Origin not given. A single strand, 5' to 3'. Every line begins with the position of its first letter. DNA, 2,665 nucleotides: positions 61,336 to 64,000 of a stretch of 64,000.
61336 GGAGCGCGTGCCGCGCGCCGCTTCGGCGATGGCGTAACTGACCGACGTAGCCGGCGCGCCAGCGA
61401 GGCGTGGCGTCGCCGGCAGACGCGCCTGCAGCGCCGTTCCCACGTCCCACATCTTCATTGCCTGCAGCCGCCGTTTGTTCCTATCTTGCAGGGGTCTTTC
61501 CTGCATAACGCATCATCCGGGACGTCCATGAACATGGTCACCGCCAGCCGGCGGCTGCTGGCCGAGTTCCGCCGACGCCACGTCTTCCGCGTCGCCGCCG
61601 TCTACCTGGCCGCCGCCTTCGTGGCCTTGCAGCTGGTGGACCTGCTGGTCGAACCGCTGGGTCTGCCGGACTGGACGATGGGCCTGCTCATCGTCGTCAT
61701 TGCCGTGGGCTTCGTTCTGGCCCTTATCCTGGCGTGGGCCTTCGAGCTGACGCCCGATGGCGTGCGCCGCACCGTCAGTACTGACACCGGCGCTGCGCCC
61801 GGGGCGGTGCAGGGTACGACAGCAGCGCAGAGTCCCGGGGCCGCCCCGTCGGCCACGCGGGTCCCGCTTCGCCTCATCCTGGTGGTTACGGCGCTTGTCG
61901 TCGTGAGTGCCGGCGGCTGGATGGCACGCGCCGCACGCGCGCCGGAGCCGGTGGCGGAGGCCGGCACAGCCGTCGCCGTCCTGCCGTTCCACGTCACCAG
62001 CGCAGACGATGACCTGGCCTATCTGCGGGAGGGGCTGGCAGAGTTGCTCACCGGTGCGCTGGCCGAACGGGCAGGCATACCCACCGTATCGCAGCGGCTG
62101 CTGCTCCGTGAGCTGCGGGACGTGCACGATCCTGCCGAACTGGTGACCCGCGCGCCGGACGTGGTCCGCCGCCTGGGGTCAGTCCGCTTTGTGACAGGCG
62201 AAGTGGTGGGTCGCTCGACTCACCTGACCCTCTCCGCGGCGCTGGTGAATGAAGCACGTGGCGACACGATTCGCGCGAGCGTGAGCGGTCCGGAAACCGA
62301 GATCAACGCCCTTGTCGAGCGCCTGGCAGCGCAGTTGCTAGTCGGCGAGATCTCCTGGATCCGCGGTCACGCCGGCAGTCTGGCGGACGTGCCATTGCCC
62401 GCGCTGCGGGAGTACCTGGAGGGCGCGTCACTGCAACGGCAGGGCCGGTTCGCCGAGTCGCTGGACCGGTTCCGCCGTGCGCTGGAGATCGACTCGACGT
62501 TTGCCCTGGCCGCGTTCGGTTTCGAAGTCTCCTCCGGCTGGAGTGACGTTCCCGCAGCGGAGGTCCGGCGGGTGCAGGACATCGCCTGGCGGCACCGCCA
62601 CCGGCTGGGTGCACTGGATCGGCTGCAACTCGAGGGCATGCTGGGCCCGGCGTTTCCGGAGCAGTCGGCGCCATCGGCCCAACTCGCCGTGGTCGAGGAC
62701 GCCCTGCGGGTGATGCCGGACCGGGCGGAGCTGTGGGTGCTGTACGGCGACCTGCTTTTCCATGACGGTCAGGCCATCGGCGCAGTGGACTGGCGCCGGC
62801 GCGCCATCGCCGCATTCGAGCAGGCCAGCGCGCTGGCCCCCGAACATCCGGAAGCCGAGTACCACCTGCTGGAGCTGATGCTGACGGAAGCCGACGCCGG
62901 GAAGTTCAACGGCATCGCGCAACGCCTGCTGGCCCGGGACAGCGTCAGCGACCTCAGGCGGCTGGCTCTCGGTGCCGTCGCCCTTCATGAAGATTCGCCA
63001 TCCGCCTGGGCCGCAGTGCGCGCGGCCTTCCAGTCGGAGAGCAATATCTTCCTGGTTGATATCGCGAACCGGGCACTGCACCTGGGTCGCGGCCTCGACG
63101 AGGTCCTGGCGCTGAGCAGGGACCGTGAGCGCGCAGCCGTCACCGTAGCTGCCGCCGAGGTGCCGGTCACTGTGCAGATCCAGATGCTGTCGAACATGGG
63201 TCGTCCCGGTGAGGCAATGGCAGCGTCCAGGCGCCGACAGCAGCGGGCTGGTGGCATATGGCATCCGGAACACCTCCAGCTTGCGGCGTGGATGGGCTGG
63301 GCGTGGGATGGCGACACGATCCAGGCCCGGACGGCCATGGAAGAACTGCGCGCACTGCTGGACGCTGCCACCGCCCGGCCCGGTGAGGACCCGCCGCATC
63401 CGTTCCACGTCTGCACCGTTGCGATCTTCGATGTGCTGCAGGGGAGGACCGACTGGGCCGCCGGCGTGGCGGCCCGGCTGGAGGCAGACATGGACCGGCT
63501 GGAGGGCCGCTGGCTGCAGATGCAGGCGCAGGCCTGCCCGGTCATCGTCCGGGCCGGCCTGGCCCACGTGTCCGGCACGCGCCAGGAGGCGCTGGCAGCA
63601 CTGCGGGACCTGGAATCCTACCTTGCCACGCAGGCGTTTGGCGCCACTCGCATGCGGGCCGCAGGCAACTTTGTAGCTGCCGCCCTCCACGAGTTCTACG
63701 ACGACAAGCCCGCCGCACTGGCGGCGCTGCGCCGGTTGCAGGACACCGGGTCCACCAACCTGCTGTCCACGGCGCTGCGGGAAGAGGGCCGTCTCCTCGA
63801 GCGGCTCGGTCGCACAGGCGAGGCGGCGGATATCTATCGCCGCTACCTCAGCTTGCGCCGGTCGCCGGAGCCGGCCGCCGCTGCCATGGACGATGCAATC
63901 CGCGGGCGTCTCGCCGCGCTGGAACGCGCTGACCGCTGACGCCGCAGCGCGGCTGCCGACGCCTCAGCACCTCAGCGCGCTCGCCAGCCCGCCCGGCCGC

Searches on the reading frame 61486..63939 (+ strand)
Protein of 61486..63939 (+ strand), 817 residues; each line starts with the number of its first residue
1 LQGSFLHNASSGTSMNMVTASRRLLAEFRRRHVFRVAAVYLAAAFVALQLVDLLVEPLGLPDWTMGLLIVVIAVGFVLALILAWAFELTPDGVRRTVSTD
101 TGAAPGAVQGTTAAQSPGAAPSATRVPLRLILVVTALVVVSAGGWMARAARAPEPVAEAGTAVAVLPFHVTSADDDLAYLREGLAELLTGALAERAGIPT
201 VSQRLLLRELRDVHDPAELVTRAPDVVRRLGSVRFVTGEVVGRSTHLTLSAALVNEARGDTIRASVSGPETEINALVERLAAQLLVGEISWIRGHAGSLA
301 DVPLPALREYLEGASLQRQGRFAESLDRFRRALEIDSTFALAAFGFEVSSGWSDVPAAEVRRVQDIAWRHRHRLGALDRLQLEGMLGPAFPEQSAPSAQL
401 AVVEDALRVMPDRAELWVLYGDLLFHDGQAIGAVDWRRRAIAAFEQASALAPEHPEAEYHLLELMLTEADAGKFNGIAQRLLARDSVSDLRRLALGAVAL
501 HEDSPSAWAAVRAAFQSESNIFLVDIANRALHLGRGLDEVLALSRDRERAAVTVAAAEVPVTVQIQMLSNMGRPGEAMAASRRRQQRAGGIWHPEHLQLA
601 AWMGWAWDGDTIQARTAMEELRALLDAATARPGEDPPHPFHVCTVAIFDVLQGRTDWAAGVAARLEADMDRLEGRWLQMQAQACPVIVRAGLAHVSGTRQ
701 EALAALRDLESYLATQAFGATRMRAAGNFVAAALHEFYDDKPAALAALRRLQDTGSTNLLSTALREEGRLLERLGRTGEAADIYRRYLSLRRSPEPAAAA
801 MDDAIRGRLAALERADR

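Call 74: search_protein_families(library=pfam, proteins=[window:61486-63939:+], max_evalue=0.0001)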
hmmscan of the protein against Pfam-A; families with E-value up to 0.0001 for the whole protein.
window:61486-63939:+ (817 aa): 2 families
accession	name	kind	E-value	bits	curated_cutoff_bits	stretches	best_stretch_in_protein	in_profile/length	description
PF07719.23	TPR_2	-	8.9e-08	32.1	27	0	310-337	5-32/34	Tetratricopeptide repeat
PF13424.12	TPR_12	-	2.6e-07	31.2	30.1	0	746-792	28-76/77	Tetratricopeptide repeat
